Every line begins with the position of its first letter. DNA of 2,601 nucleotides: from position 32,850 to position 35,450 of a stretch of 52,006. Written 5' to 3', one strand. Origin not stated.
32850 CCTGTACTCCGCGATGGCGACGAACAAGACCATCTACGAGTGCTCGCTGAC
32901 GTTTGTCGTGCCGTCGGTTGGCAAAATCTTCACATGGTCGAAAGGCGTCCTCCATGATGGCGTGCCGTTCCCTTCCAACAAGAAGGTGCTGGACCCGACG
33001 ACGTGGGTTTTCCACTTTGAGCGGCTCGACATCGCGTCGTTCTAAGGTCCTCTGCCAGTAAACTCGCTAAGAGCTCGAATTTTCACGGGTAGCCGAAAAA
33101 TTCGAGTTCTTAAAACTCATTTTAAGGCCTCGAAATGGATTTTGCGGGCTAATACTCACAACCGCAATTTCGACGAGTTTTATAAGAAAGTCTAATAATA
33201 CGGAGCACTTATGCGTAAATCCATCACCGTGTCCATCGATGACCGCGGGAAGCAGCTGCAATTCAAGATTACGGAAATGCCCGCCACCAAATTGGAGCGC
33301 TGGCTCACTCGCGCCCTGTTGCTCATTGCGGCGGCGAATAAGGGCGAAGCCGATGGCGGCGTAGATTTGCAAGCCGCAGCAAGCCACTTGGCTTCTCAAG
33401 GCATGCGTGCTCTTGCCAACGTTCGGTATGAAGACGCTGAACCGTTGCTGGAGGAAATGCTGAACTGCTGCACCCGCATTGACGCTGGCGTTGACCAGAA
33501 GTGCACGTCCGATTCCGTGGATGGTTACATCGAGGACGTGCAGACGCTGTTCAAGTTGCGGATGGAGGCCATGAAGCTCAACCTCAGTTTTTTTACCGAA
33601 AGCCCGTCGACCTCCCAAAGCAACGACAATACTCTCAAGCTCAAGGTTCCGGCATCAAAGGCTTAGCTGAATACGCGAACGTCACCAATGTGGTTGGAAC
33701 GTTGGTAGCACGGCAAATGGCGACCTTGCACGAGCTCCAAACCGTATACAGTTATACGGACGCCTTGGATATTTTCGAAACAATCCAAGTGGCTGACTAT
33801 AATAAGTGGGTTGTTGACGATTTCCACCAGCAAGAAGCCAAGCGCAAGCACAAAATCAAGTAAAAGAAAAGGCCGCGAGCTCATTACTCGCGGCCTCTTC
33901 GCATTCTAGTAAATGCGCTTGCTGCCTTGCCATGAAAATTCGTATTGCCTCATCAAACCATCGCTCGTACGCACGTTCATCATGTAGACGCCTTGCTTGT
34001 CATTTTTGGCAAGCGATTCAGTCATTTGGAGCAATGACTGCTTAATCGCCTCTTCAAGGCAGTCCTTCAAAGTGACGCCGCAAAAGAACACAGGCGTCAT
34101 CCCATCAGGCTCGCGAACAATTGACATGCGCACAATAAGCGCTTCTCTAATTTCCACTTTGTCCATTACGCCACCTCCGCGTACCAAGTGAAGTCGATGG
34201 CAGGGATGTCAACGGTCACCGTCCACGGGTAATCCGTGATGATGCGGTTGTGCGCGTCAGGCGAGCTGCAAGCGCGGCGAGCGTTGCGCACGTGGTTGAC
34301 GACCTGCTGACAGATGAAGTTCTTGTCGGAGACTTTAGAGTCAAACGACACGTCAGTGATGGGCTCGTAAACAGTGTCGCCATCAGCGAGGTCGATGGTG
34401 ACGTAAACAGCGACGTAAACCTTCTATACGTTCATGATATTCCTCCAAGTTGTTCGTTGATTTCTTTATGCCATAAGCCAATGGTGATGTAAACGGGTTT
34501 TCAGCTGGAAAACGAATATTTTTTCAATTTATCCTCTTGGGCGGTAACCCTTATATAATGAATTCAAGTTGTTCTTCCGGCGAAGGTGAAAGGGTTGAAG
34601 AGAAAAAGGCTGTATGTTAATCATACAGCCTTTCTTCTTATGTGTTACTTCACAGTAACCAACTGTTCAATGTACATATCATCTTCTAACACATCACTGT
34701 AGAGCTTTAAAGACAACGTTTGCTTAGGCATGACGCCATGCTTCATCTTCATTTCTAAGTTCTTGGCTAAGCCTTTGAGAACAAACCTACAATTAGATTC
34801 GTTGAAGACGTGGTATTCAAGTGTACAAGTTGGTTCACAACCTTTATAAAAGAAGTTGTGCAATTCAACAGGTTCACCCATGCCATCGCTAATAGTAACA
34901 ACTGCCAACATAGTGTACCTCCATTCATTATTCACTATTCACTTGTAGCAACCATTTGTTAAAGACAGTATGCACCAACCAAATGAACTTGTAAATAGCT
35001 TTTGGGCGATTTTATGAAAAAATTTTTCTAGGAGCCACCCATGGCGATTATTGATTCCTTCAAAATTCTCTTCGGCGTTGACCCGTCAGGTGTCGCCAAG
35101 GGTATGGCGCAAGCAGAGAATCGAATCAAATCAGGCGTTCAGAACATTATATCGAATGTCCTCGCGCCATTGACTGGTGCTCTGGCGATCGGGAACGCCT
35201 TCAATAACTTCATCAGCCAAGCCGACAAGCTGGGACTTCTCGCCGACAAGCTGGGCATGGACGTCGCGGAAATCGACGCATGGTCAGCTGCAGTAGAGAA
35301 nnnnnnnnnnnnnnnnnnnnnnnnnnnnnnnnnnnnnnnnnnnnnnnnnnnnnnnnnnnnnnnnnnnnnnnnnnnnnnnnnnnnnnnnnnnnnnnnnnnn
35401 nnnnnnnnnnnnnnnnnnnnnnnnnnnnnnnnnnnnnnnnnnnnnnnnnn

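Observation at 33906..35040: Reverse-oriented three-gene cassette splitting the tail chaperone and tape measure genes, including an AT-rich moron with its own terminator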

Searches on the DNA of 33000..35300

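Call 77: search_rna_families(source=window, start=33000, end=35300, threshold=evalue, max_evalue=1)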
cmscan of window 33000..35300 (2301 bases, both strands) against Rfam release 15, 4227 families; matches with E-value up to 1: 5.
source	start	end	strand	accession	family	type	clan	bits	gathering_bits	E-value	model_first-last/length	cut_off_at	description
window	34602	34703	-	RF02728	HrrF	Gene; sRNA;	-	24.5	77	0.19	1-116/116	no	Haemophilus regulatory RNA responsive to iron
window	34584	34694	-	RF00327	snoZ194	Gene; snRNA; snoRNA; CD-box;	-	24.2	50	0.47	1-108/108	no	Small nucleolar RNA Z194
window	34545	34639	+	RF00506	Thr_leader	Cis-reg; leader;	-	23.7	55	0.15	1-118/118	no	Threonine operon leader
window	33859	33957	-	RF02100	tfoR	Gene; sRNA;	-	21.8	70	0.02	1-101/101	no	Translational regulator of tfoXVC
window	33866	33921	-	RF02470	Ms_IGR-8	Gene; sRNA;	-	19.9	44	0.27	1-63/63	no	Mycobacterium sRNA Ms_IGR-8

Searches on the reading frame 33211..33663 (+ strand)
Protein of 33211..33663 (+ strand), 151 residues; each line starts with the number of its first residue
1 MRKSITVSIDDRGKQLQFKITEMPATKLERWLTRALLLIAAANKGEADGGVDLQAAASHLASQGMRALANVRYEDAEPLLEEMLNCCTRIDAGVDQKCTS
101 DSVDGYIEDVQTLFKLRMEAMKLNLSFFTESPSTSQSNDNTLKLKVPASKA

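Call 9: search_protein_families(library=pfam, proteins=[window:33211-33663:+], max_evalue=0.1)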
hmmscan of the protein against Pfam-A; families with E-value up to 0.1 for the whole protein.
window:33211-33663:+ (151 aa): 1 family
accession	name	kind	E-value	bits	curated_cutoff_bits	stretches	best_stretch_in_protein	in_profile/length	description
PF21822.3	Phage_TAC_15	-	1.7e-05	25.7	22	1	17-128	4-120/127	Phage tail assembly chaperone protein, TAC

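Call 10: search_protein_families(library=phrogs, proteins=[window:33211-33663:+], max_evalue=0.1)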
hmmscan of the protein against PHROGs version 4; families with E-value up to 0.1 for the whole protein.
window:33211-33663:+ (151 aa): 1 family
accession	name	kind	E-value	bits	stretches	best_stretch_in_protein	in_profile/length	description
phrog_1932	-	tail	4.5e-26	92.6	1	2-130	3-131/134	tail assembly chaperone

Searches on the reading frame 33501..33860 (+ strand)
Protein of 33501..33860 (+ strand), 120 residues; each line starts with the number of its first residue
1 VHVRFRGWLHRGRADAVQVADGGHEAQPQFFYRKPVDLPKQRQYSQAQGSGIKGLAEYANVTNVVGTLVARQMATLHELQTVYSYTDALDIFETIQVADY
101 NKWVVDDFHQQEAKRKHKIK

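Call 9: search_protein_families(library=pfam, proteins=[window:33501-33860:+], max_evalue=0.1)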
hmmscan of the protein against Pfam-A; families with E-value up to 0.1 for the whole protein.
window:33501-33860:+ (120 aa): 0 families

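Call 10: search_protein_families(library=phrogs, proteins=[window:33501-33860:+], max_evalue=0.1)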
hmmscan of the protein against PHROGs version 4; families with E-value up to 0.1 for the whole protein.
window:33501-33860:+ (120 aa): 3 families
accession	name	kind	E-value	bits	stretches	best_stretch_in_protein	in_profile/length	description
phrog_3976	-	unknown function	9e-17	61.5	1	51-113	4-66/67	-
phrog_4625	-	unknown function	0.0001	23.1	1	71-101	27-57/72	-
phrog_4774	-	unknown function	0.00013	23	1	59-115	120-176/177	-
